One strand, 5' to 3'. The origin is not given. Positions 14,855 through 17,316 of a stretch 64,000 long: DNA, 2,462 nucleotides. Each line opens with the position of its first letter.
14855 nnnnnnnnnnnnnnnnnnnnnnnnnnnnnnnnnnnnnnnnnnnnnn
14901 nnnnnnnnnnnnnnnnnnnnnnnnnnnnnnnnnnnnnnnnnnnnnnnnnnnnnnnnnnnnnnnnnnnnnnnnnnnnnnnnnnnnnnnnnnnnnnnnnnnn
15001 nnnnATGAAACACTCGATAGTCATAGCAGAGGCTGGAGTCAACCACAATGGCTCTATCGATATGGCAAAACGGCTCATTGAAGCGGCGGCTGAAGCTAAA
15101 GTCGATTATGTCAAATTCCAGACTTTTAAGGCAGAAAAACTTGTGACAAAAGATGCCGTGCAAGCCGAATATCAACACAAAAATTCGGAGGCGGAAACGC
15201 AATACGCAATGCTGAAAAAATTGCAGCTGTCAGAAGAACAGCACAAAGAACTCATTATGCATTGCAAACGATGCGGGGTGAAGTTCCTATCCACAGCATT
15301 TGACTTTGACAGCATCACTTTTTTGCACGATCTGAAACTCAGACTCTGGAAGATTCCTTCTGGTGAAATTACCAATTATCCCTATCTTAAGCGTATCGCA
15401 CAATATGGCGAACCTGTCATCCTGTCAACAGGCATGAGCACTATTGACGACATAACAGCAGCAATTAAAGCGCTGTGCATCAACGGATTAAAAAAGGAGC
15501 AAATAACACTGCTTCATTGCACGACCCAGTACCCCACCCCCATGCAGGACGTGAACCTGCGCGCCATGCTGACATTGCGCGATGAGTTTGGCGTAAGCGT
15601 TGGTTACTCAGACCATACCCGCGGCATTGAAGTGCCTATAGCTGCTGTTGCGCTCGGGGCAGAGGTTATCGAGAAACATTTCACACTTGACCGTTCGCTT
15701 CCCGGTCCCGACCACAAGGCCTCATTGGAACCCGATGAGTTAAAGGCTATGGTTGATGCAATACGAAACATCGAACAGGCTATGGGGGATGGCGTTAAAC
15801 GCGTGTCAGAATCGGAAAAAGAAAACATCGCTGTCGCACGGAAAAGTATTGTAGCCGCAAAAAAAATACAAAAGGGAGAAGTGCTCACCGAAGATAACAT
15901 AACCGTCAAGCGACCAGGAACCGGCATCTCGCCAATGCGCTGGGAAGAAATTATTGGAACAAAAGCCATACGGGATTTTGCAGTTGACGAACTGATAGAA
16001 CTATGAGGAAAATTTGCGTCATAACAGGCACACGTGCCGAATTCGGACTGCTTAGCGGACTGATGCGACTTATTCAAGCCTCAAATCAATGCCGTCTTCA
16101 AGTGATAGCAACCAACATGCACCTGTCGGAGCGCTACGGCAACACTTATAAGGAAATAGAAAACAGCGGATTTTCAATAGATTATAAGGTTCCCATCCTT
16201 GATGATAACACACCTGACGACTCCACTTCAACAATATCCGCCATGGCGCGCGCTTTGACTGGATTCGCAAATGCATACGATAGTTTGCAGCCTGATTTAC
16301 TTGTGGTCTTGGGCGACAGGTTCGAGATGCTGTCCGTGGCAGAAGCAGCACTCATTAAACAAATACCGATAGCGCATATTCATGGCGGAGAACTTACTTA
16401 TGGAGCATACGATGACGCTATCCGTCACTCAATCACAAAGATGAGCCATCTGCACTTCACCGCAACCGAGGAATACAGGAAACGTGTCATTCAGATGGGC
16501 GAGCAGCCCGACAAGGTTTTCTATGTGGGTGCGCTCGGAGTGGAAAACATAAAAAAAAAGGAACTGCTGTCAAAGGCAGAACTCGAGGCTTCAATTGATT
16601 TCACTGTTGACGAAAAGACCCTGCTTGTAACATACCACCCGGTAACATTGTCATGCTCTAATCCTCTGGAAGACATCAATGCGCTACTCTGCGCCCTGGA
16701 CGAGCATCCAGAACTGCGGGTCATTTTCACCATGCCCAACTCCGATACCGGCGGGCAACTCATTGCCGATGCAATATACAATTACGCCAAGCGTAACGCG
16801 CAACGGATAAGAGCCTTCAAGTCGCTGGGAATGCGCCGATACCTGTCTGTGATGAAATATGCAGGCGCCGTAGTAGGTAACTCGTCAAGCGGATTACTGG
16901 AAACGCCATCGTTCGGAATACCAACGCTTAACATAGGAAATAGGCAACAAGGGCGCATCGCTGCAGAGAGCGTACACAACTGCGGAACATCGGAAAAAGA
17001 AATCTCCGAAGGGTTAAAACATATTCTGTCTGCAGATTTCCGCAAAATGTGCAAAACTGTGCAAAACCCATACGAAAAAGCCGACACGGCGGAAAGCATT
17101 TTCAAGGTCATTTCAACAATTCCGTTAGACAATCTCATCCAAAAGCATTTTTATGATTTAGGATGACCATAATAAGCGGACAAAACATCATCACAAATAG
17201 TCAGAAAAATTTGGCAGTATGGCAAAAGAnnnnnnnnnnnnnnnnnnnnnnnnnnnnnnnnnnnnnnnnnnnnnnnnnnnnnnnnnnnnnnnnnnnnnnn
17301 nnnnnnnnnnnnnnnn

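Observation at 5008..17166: Two mirrored, alternative nonulosonic-acid cassettes flank the switch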

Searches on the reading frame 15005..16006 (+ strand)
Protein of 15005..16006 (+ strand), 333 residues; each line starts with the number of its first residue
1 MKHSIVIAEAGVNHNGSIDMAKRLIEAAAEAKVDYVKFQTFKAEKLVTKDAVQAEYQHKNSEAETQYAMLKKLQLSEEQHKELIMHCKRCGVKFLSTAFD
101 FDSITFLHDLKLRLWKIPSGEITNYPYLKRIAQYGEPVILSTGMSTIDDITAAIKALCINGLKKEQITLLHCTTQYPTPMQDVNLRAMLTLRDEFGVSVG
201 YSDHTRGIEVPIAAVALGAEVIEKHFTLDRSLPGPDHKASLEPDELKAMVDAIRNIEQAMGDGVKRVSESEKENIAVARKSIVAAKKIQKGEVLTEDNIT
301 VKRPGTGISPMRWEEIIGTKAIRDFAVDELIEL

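Call 7: search_protein_families(library=pfam, proteins=[window:15005-16006:+], max_evalue=0.01)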
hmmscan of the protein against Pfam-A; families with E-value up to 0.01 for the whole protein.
window:15005-16006:+ (333 aa): 2 families
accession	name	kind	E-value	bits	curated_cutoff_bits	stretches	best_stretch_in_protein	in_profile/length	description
PF03102.20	NeuB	-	7.2e-104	346.9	22.1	1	24-265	1-241/241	NeuB family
PF08666.17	SAF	-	1.9e-12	48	21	1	280-331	2-57/63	SAF domain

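Call 9: search_protein_families(library=ncbifam, proteins=[window:15005-16006:+], max_evalue=0.001)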
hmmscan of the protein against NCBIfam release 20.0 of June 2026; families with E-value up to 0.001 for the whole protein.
window:15005-16006:+ (333 aa): 3 families
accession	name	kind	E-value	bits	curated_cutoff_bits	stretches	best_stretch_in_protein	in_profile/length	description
TIGR03569.1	NeuB_NnaB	equivalog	3.8e-156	519.2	399.65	1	5-331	2-329/329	N-acetylneuraminate synthase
TIGR03586.1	PseI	equivalog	8e-91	304.6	340.25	1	5-326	3-322/327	pseudaminic acid synthase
NF006421.0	PRK08673.1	subfamily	0.00048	19.4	335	0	114-262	180-335/338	3-deoxy-7-phosphoheptulonate synthase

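Call 28: search_solved_structures(query=window:15005-16006:+, max_evalue=0.00001)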
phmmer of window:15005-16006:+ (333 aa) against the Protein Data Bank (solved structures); distinct sequences matched with E-value up to 0.00001: 8.
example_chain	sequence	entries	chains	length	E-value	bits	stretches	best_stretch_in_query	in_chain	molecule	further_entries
1vli_A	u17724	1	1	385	7.3e-59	202.8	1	5-328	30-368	Spore coat polysaccharide biosynthesis protein spsE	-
8h2c_A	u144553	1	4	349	4.9e-58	200.1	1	4-327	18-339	Pseudaminic acid synthase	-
1xuu_A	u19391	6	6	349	3.4e-53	184.2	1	4-320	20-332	polysialic acid capsule biosynthesis protein SiaC | N-acetylneuraminate synthase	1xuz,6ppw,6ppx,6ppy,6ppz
2wqp_A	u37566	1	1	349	3.4e-53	184.2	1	4-320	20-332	POLYSIALIC ACID CAPSULE BIOSYNTHESIS PROTEIN SIAC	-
4ipj_A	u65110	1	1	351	9.2e-53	182.8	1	4-320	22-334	Polysialic acid capsule biosynthesis protein SiaC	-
4ipi_A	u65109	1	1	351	2.4e-52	181.4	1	4-320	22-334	Polysialic acid capsule biosynthesis protein SiaC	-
6ncs_A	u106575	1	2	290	3.5e-46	161.2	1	5-276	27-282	N-acetylneuraminic acid (Sialic acid) synthetase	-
3g8r_A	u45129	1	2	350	8.8e-33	117.2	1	5-317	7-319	Probable spore coat polysaccharide biosynthesis protein E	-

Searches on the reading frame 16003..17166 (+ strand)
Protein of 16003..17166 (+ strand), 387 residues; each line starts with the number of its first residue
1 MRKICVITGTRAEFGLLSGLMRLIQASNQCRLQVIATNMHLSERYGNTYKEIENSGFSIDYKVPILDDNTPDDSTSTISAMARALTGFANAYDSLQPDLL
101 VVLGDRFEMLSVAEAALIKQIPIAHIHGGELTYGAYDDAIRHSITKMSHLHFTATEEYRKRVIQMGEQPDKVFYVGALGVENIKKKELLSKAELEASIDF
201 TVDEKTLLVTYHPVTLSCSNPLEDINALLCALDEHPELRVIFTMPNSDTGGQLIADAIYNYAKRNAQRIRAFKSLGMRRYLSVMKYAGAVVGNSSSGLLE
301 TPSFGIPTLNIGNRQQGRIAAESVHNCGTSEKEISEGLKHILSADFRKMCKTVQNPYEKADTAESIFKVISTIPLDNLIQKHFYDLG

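Call 7: search_protein_families(library=pfam, proteins=[window:16003-17166:+], max_evalue=0.01)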
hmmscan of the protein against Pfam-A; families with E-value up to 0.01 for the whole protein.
window:16003-17166:+ (387 aa): 1 family
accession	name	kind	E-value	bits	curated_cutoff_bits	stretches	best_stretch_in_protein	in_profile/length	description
PF02350.25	Epimerase_2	-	1.9e-86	290.5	30.6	1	24-370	3-346/347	UDP-N-acetylglucosamine 2-epimerase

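Call 9: search_protein_families(library=ncbifam, proteins=[window:16003-17166:+], max_evalue=0.001)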
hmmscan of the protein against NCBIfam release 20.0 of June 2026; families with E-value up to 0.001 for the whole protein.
window:16003-17166:+ (387 aa): 2 families
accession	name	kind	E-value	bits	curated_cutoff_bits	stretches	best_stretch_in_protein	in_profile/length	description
TIGR03568.1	NeuC_NnaA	equivalog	1.1e-139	465.4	235.9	1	2-370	1-365/365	UDP-N-acetylglucosamine 2-epimerase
TIGR00236.1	wecB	equivalog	1.7e-27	96.5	210.15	1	3-370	2-362/366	non-hydrolyzing UDP-N-acetylglucosamine 2-epimerase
